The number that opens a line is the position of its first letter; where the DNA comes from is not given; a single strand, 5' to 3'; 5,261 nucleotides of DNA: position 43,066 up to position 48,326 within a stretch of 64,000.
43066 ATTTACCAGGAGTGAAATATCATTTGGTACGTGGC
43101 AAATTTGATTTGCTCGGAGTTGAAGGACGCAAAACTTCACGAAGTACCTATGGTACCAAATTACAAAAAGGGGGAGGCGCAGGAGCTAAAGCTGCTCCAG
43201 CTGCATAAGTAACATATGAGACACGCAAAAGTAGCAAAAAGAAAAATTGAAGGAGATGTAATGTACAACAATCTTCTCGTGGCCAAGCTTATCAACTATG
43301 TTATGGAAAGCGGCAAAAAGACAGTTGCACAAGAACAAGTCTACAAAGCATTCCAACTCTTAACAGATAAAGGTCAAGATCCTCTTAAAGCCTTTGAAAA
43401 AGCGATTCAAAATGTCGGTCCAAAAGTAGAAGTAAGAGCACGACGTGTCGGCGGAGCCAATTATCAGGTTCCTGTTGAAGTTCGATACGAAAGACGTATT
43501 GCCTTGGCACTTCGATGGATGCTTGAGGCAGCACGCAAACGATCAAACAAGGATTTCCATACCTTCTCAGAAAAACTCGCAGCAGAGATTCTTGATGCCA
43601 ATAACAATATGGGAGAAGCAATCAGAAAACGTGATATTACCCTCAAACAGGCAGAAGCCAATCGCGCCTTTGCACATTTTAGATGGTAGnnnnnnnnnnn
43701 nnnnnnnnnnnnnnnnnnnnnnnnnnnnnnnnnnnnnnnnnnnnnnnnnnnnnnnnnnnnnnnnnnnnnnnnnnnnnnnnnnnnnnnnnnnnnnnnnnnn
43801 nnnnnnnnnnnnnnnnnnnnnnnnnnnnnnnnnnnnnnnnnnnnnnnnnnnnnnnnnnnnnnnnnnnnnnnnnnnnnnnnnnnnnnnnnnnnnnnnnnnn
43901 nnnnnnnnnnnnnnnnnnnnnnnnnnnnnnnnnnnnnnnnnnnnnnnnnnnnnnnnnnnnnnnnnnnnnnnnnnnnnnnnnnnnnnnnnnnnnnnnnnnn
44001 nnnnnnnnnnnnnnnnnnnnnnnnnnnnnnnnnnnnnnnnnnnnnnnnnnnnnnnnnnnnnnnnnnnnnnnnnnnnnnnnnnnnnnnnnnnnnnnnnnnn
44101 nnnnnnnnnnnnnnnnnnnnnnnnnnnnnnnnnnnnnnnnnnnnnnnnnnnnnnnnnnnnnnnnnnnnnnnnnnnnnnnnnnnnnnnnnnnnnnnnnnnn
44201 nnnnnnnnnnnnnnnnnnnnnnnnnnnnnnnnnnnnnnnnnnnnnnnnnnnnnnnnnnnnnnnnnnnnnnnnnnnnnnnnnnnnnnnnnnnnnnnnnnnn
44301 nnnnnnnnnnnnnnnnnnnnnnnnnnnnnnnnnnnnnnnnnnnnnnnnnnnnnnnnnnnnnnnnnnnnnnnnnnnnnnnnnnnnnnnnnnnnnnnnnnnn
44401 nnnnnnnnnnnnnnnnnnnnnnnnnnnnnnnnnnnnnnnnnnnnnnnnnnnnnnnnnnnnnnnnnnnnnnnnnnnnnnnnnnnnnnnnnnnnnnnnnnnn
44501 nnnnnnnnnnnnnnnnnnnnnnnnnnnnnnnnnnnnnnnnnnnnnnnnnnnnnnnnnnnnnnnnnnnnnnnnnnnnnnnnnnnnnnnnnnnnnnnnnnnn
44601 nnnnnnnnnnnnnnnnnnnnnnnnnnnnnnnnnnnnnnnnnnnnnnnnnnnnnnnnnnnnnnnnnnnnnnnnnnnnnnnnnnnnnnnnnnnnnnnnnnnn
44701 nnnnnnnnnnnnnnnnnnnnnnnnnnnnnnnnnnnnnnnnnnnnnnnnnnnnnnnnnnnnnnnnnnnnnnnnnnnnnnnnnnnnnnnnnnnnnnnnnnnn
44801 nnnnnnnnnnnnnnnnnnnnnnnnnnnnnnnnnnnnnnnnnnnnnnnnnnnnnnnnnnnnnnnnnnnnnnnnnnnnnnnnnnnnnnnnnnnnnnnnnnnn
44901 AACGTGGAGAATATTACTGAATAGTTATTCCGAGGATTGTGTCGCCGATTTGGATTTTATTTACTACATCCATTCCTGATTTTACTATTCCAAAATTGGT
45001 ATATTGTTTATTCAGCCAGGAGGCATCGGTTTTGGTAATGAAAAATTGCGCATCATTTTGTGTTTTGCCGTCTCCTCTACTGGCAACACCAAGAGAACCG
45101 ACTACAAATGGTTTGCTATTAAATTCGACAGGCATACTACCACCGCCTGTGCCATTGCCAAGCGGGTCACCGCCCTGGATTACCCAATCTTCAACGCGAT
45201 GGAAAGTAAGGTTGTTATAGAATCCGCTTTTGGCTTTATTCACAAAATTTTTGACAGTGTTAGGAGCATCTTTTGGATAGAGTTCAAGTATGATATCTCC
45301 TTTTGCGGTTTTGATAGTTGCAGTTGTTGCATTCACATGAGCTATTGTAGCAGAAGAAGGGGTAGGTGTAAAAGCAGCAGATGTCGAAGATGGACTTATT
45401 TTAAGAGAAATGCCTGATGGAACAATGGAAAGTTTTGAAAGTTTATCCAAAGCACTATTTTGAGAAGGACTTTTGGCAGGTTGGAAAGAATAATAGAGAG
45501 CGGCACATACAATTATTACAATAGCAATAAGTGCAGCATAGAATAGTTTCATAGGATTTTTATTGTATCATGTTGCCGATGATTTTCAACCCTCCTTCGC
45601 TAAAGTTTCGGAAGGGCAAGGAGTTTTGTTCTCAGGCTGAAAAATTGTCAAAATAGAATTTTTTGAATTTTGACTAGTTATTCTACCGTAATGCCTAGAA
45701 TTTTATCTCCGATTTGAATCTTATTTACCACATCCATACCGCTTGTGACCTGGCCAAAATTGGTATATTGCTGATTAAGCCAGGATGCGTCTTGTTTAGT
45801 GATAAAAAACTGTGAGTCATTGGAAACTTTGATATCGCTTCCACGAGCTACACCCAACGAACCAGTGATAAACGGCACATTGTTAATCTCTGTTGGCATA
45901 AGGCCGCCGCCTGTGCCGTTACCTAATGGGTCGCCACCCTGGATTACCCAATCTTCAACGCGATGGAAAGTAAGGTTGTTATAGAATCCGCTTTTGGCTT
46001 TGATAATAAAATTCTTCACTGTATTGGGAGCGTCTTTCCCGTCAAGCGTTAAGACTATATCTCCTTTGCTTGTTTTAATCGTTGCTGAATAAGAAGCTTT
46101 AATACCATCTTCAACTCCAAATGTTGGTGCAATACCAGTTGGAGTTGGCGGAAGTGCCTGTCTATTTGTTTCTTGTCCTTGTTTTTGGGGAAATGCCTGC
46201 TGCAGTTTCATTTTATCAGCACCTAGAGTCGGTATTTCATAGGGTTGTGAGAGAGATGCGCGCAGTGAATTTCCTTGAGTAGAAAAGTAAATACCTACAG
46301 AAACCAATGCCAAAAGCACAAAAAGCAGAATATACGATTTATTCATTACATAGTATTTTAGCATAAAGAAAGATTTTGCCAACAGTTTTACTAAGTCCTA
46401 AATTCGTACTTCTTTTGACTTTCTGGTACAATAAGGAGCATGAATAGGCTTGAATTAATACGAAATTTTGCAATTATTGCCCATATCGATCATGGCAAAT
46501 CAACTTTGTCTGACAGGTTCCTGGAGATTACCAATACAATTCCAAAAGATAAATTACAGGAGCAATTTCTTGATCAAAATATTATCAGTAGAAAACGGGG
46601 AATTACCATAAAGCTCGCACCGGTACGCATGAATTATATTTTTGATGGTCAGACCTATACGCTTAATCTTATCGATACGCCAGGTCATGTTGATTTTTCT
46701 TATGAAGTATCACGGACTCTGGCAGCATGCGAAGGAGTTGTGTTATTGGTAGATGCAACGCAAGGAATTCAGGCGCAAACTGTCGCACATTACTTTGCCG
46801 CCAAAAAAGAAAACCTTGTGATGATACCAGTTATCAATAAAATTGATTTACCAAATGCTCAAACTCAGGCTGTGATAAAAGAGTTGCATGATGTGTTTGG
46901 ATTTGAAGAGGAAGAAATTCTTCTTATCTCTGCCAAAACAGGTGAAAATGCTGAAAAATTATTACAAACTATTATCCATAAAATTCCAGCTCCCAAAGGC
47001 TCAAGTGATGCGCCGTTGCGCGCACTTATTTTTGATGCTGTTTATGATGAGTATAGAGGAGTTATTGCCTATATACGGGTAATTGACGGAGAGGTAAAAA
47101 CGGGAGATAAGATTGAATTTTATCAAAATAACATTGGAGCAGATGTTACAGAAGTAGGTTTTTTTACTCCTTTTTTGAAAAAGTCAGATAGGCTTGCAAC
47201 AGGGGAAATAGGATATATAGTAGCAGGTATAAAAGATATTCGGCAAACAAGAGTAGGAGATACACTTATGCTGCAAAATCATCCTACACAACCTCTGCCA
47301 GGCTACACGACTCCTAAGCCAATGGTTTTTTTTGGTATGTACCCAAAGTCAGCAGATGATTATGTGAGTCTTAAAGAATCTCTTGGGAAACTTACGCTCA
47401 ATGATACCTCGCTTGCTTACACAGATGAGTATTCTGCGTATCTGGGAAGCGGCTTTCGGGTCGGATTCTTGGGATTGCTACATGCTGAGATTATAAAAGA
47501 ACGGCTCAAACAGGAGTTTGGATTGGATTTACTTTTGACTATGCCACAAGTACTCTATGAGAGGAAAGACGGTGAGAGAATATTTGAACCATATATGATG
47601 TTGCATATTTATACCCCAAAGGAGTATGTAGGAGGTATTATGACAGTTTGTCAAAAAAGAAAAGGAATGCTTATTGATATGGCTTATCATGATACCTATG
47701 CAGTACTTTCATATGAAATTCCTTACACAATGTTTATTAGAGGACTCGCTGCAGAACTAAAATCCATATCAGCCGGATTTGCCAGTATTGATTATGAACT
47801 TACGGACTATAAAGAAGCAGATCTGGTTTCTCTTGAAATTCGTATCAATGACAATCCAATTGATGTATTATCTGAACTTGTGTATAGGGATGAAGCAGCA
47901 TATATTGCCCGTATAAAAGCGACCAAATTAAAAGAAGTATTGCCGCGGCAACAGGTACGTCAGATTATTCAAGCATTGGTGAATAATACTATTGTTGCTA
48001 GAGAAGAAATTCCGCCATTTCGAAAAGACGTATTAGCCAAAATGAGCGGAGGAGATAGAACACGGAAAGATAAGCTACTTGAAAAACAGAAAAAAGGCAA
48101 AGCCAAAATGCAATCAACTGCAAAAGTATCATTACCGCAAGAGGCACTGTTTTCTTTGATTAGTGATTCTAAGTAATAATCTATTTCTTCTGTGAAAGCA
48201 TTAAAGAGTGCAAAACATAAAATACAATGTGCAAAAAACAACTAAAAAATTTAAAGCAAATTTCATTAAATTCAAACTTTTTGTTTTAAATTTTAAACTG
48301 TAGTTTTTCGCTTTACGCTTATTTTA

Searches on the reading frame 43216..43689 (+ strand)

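Call 61: search_protein_families(library=pfam, proteins=[window:43216-43689:+], max_evalue=0.00001)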
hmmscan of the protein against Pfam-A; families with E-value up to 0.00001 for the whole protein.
window:43216-43689:+ (157 aa): 1 family
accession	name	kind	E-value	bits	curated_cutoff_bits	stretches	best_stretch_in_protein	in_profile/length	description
PF00177.27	Ribosomal_S7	-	1.5e-52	177.6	24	1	2-150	2-148/148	Ribosomal protein S7p/S5e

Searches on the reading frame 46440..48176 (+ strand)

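Call 61: search_protein_families(library=pfam, proteins=[window:46440-48176:+], max_evalue=0.00001)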
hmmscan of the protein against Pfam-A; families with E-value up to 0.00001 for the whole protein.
window:46440-48176:+ (578 aa): 6 families
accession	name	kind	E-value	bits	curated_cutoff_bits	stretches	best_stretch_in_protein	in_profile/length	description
PF00009.33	GTP_EFTU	-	6.5e-52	176.3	26.5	1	7-183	3-187/188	Elongation factor Tu GTP binding domain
PF06421.17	LepA_C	-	1.1e-33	116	29.7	1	469-574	1-106/107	GTP-binding protein LepA C-terminus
PF00679.30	EFG_C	-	1.1e-18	67.4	27.9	1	381-465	2-86/89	Elongation factor G C-terminus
PF03144.31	GTP_EFTU_D2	-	3.2e-10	40.7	30.3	1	207-276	1-72/73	Elongation factor Tu domain 2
PF14492.12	EFG_III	-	2.5e-06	27.9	27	0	292-364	2-71/75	Elongation Factor G, domain III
PF00071.28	Ras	-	6.6e-06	26.2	21.6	0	38-182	14-160/162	Ras family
